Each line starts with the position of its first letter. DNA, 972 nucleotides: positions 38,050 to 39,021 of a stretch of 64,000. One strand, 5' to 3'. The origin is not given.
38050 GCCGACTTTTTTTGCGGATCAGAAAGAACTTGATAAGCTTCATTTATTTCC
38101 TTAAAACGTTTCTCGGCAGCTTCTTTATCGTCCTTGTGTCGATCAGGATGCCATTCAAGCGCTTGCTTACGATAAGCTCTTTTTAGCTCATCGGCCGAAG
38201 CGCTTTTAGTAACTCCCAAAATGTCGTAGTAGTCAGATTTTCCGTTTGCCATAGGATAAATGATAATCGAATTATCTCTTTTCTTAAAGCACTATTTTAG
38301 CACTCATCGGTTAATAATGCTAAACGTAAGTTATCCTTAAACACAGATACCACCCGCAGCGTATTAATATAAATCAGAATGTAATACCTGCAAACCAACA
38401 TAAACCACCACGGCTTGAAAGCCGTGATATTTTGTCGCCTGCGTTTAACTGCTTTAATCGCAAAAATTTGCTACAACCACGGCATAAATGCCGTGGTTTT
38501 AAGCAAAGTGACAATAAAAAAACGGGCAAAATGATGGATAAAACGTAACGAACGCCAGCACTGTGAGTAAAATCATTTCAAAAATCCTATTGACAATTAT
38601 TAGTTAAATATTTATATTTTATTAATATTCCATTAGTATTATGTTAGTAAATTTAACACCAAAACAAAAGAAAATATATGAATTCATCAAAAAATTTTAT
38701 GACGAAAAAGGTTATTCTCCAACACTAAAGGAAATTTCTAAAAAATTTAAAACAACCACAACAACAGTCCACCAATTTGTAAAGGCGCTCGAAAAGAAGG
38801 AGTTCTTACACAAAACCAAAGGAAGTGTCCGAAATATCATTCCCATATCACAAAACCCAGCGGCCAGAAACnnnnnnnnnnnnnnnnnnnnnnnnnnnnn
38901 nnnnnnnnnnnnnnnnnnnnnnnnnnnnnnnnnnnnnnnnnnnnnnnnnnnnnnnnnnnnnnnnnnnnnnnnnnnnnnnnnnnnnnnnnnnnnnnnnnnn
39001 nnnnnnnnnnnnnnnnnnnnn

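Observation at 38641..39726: LexA-type DNA-binding domain fused to a truncated UDP-glucose/GDP-mannose-dehydrogenase-like NAD-binding domain, embedded in the heat-shock operon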

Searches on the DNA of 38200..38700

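Call 32: search_rna_families(source=window, start=38200, end=38700, threshold=evalue, max_evalue=1)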
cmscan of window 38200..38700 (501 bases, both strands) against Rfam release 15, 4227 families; matches with E-value up to 1: 1.
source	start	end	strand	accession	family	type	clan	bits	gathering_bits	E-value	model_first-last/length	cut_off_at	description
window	38466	38535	+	RF02351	psRNA14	Gene; sRNA;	-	23.4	60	0.14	1-84/84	no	Proteobacteria sRNA psRNA14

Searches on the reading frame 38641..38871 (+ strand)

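Call 17: search_protein_families(library=phrogs, proteins=[window:38641-38871:+], max_evalue=0.001)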
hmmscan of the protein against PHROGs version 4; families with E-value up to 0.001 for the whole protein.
window:38641-38871:+ (77 aa): 6 families
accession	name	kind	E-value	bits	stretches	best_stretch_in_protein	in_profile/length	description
phrog_3502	-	unknown function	6.8e-16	59.5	1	3-71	47-116/131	-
phrog_362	-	transcription regulation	2.3e-08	35.3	1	4-67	3-67/106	transcriptional repressor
phrog_24920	-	unknown function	3.6e-08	34.4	1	4-67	3-67/125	-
phrog_8102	-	DNA, RNA and nucleotide metabolism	0.00015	21.9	1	3-62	30-94/337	replication initiation protein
phrog_11961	-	unknown function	0.00017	22.2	1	11-57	39-85/150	-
phrog_270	-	DNA, RNA and nucleotide metabolism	0.00054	20.4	1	4-63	44-104/383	replication initiation protein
